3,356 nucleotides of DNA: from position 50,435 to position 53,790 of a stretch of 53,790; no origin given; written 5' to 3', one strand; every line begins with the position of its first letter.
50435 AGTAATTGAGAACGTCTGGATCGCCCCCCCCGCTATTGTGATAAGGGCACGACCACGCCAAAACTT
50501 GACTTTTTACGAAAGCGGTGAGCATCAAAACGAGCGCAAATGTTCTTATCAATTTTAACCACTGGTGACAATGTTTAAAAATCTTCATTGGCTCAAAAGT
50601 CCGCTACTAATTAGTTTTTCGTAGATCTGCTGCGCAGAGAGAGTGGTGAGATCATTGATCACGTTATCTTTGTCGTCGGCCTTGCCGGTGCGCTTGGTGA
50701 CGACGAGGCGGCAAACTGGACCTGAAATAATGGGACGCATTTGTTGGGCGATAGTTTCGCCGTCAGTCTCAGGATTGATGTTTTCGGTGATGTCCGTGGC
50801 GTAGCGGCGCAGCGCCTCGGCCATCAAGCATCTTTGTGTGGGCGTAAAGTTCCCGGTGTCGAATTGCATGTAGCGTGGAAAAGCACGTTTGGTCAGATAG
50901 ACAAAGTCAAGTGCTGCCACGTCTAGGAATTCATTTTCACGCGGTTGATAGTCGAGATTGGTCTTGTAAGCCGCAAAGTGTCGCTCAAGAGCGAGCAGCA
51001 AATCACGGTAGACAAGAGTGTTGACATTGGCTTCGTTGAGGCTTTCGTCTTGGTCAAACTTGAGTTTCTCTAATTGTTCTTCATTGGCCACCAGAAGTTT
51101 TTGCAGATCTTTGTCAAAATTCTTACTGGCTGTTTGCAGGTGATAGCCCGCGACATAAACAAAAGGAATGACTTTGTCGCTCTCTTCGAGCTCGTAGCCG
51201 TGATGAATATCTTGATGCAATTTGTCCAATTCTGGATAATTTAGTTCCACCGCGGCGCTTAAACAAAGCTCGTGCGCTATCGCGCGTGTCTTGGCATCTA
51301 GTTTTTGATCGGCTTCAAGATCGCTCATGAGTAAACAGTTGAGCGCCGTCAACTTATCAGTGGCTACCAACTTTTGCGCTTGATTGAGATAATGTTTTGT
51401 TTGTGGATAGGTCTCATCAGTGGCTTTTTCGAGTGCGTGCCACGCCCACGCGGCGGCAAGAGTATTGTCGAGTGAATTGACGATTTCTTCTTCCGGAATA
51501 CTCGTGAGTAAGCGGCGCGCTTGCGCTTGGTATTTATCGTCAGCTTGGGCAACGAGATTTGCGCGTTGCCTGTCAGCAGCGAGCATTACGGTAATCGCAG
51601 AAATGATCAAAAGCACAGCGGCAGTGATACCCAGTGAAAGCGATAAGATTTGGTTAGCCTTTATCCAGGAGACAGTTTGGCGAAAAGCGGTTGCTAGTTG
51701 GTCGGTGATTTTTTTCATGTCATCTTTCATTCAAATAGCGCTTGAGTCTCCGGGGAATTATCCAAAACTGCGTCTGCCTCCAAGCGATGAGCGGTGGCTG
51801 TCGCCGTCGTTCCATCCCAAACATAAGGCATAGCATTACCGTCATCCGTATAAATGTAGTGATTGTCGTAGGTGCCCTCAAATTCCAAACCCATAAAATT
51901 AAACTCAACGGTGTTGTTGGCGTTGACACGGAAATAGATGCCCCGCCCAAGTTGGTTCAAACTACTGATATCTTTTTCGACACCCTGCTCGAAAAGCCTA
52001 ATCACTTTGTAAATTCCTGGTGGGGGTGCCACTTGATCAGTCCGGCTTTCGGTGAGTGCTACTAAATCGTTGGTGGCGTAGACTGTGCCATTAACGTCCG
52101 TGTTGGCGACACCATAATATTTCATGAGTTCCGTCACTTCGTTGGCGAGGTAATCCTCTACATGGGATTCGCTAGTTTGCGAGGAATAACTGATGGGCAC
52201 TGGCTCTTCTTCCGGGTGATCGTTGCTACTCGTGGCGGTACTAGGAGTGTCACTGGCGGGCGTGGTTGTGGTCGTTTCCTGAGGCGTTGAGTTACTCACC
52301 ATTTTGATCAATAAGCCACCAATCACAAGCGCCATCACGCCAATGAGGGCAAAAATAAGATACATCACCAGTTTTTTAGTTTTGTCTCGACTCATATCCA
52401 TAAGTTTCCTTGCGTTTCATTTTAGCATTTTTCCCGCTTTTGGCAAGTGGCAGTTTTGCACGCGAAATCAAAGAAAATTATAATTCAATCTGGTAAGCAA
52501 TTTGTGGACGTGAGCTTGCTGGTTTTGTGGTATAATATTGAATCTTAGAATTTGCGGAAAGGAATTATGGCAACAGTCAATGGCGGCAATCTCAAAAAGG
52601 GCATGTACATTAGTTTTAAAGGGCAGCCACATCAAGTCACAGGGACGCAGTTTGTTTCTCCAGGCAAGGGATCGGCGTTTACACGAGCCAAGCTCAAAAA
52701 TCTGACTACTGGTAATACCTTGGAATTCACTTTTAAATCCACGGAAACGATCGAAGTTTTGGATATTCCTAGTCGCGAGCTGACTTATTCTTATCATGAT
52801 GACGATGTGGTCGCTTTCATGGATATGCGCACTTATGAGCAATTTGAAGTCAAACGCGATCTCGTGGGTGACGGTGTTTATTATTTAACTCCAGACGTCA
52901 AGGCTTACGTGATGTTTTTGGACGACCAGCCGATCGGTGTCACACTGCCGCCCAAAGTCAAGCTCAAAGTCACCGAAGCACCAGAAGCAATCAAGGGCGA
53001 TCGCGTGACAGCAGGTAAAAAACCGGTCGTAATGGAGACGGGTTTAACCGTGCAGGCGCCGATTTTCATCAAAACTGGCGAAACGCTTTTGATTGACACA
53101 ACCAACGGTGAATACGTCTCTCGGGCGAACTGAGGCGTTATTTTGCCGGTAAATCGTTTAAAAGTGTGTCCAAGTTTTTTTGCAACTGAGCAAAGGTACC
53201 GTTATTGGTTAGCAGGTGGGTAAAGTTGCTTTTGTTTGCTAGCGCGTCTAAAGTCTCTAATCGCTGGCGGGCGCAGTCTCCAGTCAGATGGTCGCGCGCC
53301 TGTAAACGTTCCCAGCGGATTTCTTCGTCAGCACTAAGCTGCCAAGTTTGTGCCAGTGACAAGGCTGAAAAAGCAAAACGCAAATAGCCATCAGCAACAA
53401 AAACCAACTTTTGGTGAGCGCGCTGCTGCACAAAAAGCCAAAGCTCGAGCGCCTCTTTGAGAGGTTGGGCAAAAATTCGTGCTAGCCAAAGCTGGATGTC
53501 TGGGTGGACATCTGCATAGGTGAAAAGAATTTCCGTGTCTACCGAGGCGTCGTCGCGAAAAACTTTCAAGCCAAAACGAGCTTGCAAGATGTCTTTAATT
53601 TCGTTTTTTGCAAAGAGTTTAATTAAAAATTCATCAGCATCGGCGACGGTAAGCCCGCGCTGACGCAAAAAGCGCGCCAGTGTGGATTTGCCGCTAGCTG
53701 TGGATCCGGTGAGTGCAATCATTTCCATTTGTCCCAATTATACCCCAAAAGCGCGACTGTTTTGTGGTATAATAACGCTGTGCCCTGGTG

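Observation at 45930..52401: Three-gene operon encoding two membrane-anchored proteins and a 1552-aa secreted Cys/Tyr-rich giant: candidate undescribed cell-surface / host-interaction system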

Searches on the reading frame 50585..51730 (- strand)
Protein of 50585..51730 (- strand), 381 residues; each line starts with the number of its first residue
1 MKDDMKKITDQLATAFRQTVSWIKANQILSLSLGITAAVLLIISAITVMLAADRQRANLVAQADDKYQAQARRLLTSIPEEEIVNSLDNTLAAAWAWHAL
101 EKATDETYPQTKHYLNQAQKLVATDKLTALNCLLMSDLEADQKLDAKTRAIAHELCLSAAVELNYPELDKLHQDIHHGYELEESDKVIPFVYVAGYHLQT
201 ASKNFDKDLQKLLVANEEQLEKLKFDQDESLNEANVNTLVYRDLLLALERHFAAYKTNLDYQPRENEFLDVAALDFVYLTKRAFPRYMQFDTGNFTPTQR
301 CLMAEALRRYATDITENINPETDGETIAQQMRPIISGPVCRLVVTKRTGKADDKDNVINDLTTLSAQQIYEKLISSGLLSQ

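Call 4: search_protein_families(library=pfam, proteins=[window:50585-51730:-], max_evalue=1)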
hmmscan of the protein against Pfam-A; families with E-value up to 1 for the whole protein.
window:50585-51730:- (381 aa): 1 family
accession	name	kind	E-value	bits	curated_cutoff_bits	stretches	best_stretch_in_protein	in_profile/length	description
PF17247.7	DUF5316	-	0.15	12.3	28.7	1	34-70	10-48/74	Family of unknown function (DUF5316)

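Call 5: search_protein_families(library=ncbifam, proteins=[window:50585-51730:-], max_evalue=1)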
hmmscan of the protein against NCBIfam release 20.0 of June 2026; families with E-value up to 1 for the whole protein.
window:50585-51730:- (381 aa): 1 family
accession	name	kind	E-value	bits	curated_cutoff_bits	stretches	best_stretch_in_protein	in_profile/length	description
TIGR01936.1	nqrA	equivalog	0.069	12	321.05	1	343-379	90-126/446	NADH:ubiquinone reductase (Na(+)-transporting) subunit A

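Call 28: find_homologous_proteins(query=window:50585-51730:-, max_evalue=0.01)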
Query window:50585-51730:- (381 aa): 1 proteins with E <= 0.01 among 8000 candidates.
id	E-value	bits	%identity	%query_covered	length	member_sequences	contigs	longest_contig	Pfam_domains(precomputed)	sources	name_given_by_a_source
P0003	1.3e-239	812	99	99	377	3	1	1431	-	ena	-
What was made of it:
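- Checked: Gene 2 has a second in-frame ATG four codons downstream, and another assembly's gene caller used it (377 aa, call 28).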

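Call 31: find_encoding_contigs(protein=P0003, flank=5000)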
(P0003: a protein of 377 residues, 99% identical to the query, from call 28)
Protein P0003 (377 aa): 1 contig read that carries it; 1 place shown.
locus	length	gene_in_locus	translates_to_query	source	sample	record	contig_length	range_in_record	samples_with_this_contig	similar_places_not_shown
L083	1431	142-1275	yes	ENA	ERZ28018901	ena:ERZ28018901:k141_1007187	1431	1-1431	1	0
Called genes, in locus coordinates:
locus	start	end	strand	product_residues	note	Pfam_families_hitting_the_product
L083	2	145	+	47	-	?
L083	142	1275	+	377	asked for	-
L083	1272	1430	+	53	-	?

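Call 32: list_cluster_members(proteins=[P0001, window:50585-51730:-, window:51727-52401:-, L001:4675-5670:+, L001:6866-10012:-, L001:11570-13030:-, window:45233-45784:-, window:52552-53133:+])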
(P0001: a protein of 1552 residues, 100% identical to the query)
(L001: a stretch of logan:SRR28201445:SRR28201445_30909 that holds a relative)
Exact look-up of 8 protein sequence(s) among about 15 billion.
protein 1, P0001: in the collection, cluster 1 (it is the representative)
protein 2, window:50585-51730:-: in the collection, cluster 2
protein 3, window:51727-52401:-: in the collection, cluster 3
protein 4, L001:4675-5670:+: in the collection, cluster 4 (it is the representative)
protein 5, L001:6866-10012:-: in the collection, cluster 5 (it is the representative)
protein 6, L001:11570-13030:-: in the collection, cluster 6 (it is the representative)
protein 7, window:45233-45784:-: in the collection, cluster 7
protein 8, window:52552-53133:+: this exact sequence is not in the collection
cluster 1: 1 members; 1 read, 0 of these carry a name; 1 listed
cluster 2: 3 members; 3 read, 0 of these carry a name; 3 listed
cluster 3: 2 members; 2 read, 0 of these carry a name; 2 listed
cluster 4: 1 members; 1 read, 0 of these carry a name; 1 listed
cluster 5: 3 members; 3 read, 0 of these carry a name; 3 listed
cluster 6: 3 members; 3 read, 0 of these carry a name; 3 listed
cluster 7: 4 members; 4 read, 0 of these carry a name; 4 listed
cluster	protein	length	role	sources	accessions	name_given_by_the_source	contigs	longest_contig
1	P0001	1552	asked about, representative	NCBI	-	-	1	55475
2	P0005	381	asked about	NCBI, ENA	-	-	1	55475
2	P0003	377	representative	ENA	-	-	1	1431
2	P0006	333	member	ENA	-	-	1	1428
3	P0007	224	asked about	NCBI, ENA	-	-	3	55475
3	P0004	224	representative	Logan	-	-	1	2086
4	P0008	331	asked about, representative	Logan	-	-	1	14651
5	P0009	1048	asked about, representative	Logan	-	-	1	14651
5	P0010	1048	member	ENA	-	-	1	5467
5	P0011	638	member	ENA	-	-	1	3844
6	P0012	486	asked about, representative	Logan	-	-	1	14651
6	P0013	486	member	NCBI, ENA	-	-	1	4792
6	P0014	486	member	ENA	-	-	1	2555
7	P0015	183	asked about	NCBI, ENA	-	-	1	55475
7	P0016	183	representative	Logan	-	-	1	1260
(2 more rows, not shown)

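Call 82: search_solved_structures(query=A8, max_evalue=10)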
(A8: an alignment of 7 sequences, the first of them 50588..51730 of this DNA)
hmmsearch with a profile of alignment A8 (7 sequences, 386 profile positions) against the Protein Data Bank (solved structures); distinct sequences matched with E-value up to 10: 2.
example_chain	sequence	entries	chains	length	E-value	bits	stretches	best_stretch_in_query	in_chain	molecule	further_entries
8dkc_E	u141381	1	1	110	0.22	13.6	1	179-229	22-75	RNA polymerase Rpb6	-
7k3h_A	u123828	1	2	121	1.1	11.3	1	93-121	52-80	Network hallucinated protein 0217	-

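Call 83: search_protein_families(library=pfam, alignment_id=A8, max_evalue=10)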
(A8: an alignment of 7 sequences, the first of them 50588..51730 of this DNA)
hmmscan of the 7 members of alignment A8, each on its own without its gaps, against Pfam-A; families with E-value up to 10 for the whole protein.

A. member 1, window:50588-51730:- (381 aa): 1 family
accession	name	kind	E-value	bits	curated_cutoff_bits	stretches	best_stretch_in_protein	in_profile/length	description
PF17247.7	DUF5316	-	0.15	12.3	28.7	1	34-70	10-48/74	Family of unknown function (DUF5316)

B. families by the number of members that match (of 7 scanned): 5 families
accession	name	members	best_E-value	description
PF11346.13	DUF3149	1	0.078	Protein of unknown function (DUF3149)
PF10717.14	ODV-E18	1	0.082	Occlusion-derived virus envelope protein ODV-E18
PF17247.7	DUF5316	1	0.15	Family of unknown function (DUF5316)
PF11594.13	Med28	1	0.17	Mediator complex subunit 28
PF14538.11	Raptor_N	1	0.2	Raptor N-terminal CASPase like domain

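Call 86: search_protein_families(library=phrogs, proteins=[window:50585-51730:-], max_evalue=0.1)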
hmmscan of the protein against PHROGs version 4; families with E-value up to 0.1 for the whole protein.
window:50585-51730:- (381 aa): 1 family
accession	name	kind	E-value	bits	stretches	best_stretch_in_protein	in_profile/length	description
phrog_13090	-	unknown function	0.038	15.4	0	129-162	76-109/123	-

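Call 102: predict_structure(alignment_id=A10)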
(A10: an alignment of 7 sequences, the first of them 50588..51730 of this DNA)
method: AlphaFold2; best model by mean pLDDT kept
length: 381 residues; sequences in the alignment: 7
mean_pLDDT: 76.4   pTM: 0.73
mean pLDDT of the five models: 76.4, 75.5, 75.5, 71.3, 69.6
residues with pLDDT >= 90: 67; 70-90: 189; 50-70: 113; < 50: 12
segments of 3 or more residues with pLDDT < 50: 1-5, 55-59
pLDDT, mean of each block of 10 residues (from residue 1): 51 65 53 63 71 52 74 91 91 95 87 94 75 89 90 83 75 90 81 82 79 64 59 74 89 77 81 90 80 74 85 63 55 68 80 74 69 90 82
secondary structure, 60 per line:
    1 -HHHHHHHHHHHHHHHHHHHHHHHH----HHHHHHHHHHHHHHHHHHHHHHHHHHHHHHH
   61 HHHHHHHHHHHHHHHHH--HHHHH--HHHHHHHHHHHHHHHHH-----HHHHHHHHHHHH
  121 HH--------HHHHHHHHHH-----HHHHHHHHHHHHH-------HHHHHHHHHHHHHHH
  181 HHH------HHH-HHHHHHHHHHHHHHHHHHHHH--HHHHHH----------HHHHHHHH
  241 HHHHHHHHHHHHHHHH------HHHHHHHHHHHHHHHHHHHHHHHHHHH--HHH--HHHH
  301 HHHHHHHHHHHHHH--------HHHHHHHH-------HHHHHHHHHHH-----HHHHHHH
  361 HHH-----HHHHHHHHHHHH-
elements in order: H2-25 H30-77 H80-84 H87-103 H109-122 H131-140 H146-158 H166-183 H194-214 H217-222 H233-256 H263-289 H297-314 H323-330 H338-348 H354-363 H369-380
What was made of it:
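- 50585..51730 (-): Gene 2 (g2), 381 aa. It has an N-terminal membrane anchor (residues ~28-50) followed by an all-alpha domain with conserved Cys132, Cys156 and Cys301 and a C-terminal AGLLSQ motif. It is translationally coupled to both neighbours. AlphaFold2 model is all helical, pLDDT 76.4, pTM 0.73 (call 102).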

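Call 106: fold_search(model_id=the predicted structure, library=pdb)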
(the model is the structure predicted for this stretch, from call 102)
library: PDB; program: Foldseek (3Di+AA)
matches with E <= 10: 353; with E <= 0.001: 0
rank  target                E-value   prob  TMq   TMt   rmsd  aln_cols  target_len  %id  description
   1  2c74_A                1.7e-01  0.66  0.20  0.29  17.9       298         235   12  14-3-3 Protein Eta (Human) Complexed to Peptide (released 2005-12-02)
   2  3vjb_E                2.3e-01  0.15  0.13  0.14  20.4       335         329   13  Crystal structure of the human squalene synthase (released 2012-04-11)
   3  6bzd_B                2.4e-01  0.57  0.19  0.27  14.9       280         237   12  Structure of 14-3-3 gamma R57E mutant bound to GlcNAcylated peptide (released 2018-05-09)
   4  3vjb_F                2.6e-01  0.13  0.13  0.14  20.6       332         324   14  Crystal structure of the human squalene synthase (released 2012-04-11)
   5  6t80_A                2.8e-01  0.60  0.21  0.31  14.4       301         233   12  Human 14-3-3 sigma fused to the AANAT peptide including phosphoserine-205 (released 2020-11-18)
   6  3wcm_D                2.8e-01  0.14  0.13  0.15  19.6       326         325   13  The complex structure of HsSQS wtih ligand, ER119884 (released 2014-06-18)
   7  6bzd_D                3.0e-01  0.63  0.21  0.31  15.4       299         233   11  Structure of 14-3-3 gamma R57E mutant bound to GlcNAcylated peptide (released 2018-05-09)
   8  8p1h_B                3.4e-01  0.44  0.18  0.26  16.0       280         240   12  Crystal structure of the chimera of human 14-3-3 zeta and phosphorylated cytoplasmic loop fragment of the alpha7 acety (released 2023-10-18)
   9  1upl_A                3.4e-01  0.15  0.14  0.16  21.1       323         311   12  Crystal structure of MO25 alpha (released 2004-01-22)
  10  5iqp_A                3.8e-01  0.44  0.18  0.27  15.2       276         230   13  14-3-3 PROTEIN TAU ISOFORM (released 2016-03-23)
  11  7nxt_A                3.8e-01  0.41  0.17  0.26  15.5       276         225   12  14-3-3 sigma with RelA/p65 binding site pS45 and covalently bound TCF521-183 (released 2021-06-09)
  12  6byj_A                4.0e-01  0.41  0.19  0.26  14.8       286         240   11  Structure of human 14-3-3 gamma bound to O-GlcNAc peptide (released 2018-05-09)
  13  6bd1_A                4.3e-01  0.38  0.19  0.27  15.1       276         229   12  Complex of 14-3-3 theta with an IRSp53 peptide phosphorylated at S366 (released 2018-10-24)
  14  6twz_D                4.3e-01  0.35  0.18  0.25  15.2       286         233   13  14-3-3 sigma complexed with a phosphorylated 16E6 peptide (released 2020-05-06)
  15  8p1h_A                4.3e-01  0.35  0.18  0.25  15.9       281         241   12  Crystal structure of the chimera of human 14-3-3 zeta and phosphorylated cytoplasmic loop fragment of the alpha7 acety (released 2023-10-18)
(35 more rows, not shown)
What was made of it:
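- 50585..51730 (-): Foldseek against PDB gave a best E of 0.17 (call 106).
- The g2 model is a helical repeat whose weak best matches are peptide-binding helical cradles (14-3-3) and alpha/alpha toroids (call 106).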

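Call 122: search_protein_families(library=padloc, proteins=[window:50585-51730:-], max_evalue=0.01)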
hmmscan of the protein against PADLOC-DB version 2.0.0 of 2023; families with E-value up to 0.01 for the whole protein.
window:50585-51730:- (381 aa): 0 families

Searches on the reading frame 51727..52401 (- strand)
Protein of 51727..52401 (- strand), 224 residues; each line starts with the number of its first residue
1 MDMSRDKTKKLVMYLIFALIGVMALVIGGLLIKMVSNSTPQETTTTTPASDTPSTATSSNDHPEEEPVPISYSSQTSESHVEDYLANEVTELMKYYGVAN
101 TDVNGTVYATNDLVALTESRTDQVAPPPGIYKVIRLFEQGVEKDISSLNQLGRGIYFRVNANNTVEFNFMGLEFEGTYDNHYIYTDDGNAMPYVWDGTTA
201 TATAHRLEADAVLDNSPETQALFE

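Call 4: search_protein_families(library=pfam, proteins=[window:51727-52401:-], max_evalue=1)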
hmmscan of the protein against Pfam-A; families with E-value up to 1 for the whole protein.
window:51727-52401:- (224 aa): 2 families
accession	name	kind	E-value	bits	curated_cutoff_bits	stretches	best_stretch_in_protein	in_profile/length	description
PF21827.1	New_glue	-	0.0033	17.6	31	1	24-60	8-45/94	New glue protein family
PF11022.13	ATP19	-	0.1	13.4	27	0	20-63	19-51/67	ATP synthase subunit K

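Call 5: search_protein_families(library=ncbifam, proteins=[window:51727-52401:-], max_evalue=1)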
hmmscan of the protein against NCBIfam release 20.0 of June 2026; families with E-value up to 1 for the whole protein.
window:51727-52401:- (224 aa): 2 families
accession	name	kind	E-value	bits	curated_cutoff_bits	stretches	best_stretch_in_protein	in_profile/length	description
NF006283.1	PRK08455.1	equivalog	0.02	14.6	187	1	5-63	12-69/182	flagellar basal body-associated protein FliL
NF033885.1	conj_TraP_IncI1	equivalog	0.097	12.4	135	1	9-83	6-85/217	conjugal transfer protein TraP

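Call 29: find_homologous_proteins(query=window:51727-52401:-, max_evalue=0.01)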
Query window:51727-52401:- (224 aa): 1 proteins with E <= 0.01 among 219 candidates.
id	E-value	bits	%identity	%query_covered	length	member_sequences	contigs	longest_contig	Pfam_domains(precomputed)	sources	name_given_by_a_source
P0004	3.2e-142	489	99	100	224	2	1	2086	-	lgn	-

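Call 30: find_encoding_contigs(protein=P0004, flank=5000)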
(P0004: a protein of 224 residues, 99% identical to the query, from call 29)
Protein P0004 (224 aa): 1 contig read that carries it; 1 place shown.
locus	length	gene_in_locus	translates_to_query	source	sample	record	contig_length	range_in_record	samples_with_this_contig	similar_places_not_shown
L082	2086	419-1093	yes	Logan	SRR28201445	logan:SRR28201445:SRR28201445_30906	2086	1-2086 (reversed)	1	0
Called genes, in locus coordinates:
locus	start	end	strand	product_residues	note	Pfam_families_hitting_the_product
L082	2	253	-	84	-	?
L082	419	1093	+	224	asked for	-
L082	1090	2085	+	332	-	?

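Call 86: search_protein_families(library=phrogs, proteins=[window:51727-52401:-], max_evalue=0.1)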
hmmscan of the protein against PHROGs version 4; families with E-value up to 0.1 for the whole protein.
window:51727-52401:- (224 aa): 3 families
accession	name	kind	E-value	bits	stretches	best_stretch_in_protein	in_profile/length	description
phrog_8545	-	moron, auxiliary metabolic gene and host takeover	6.5e-07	30.3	1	6-108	7-106/177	superinfection exclusion Sie-like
phrog_197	-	moron, auxiliary metabolic gene and host takeover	0.066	13.6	1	12-121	232-345/486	Zot-like toxin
phrog_34343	-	unknown function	0.077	13.6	0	2-60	135-191/212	-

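Call 104: search_solved_structures(query=A9, max_evalue=10)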
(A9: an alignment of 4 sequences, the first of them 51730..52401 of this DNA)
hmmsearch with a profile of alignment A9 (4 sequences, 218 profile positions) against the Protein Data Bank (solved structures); distinct sequences matched with E-value up to 10: 2.
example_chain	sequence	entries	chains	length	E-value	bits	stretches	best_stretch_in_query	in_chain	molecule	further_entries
4p5i_A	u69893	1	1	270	1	12.2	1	139-196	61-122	Chemokine binding protein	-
4zk9_A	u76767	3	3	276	1.1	12.1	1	139-196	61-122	Chemokine binding protein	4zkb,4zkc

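Call 105: search_protein_families(library=pfam, alignment_id=A9, max_evalue=10)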
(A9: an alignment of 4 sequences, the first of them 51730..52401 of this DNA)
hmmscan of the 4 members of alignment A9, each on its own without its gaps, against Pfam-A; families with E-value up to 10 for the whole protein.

A. member 1, window:51730-52401:- (224 aa): 2 families
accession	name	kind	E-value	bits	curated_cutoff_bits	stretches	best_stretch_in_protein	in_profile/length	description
PF21827.1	New_glue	-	0.0033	17.6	31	1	24-60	8-45/94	New glue protein family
PF11022.13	ATP19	-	0.1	13.4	27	1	20-63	19-51/67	ATP synthase subunit K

B. families by the number of members that match (of 4 scanned): 4 families
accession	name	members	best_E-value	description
PF21827.1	New_glue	1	0.0033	New glue protein family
PF17883.6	MBG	1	0.033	MBG domain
PF11022.13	ATP19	1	0.1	ATP synthase subunit K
PF25184.1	YxzE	1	0.23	YxzE-like putative bacteriocin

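Call 122: search_protein_families(library=padloc, proteins=[window:51727-52401:-], max_evalue=0.01)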
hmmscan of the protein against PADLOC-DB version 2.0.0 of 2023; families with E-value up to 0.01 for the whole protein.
window:51727-52401:- (224 aa): 0 families

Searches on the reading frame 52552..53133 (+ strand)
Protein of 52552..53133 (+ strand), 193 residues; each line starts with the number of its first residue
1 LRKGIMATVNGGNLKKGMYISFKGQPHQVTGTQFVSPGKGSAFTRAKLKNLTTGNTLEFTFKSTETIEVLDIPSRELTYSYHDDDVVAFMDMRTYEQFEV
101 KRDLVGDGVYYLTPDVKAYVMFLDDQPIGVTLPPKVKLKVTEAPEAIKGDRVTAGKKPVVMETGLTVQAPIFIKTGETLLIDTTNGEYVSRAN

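Call 14: search_protein_families(library=pfam, proteins=[window:52552-53133:+], max_evalue=0.00001)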
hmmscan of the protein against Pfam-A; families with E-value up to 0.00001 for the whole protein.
window:52552-53133:+ (193 aa): 3 families
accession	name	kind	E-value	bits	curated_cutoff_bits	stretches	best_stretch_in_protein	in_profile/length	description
PF09285.17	Elong-fact-P_C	-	1.6e-20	73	25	1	136-191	1-56/56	Elongation factor P, C-terminal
PF08207.18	EFP_N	-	2e-20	73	23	1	12-66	3-57/58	Elongation factor P (EF-P) KOW-like domain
PF01132.26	EFP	-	4.4e-15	55.8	27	1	75-128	1-54/54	Elongation factor P (EF-P) OB domain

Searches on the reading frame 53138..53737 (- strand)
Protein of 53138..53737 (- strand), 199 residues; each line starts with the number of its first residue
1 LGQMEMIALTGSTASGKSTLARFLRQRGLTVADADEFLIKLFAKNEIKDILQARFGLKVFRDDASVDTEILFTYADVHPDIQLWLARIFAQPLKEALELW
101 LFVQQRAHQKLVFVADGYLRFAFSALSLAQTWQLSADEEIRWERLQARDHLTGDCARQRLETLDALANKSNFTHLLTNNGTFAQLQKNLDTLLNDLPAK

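Call 14: search_protein_families(library=pfam, proteins=[window:53138-53737:-], max_evalue=0.00001)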
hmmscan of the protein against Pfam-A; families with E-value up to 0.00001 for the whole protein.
window:53138-53737:- (199 aa): 2 families
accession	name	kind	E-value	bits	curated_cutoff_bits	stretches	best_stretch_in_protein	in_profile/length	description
PF01121.26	CoaE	-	5.8e-12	46.1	27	1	6-181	2-177/180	Dephospho-CoA kinase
PF13238.12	AAA_18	-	3.9e-06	27.8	29.4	0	7-149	1-112/128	AAA domain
